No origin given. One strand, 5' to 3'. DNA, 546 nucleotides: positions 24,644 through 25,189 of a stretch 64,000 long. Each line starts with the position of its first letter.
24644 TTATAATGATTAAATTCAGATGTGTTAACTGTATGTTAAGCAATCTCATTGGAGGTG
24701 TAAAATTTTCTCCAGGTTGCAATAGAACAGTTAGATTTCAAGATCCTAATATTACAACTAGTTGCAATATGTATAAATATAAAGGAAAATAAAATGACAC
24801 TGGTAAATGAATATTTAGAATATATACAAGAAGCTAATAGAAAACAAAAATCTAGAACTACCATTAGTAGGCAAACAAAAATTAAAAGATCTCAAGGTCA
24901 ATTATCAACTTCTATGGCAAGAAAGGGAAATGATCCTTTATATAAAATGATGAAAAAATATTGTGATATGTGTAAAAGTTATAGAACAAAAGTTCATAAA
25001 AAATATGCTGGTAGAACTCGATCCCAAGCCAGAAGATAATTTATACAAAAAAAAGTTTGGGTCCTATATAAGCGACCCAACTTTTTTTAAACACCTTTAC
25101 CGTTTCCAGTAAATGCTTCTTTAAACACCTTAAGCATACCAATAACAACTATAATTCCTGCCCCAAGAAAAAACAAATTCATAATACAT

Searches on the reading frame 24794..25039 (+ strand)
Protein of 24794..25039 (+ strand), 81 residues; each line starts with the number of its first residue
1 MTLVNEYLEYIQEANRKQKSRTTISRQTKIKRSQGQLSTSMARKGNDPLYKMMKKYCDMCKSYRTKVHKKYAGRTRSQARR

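Call 97: search_protein_families(library=pfam, proteins=[window:24794-25039:+], max_evalue=1)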
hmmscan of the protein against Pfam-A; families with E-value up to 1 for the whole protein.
window:24794-25039:+ (81 aa): 2 families
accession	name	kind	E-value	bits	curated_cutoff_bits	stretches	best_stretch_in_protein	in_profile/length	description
PF02413.22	Caudo_TAP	-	0.014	16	22.1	1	9-62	63-115/131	Caudovirales tail fibre assembly protein, lambda gpK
PF22813.1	TcaA_2nd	-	0.067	14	26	1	4-55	38-89/103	TcaA protein second domain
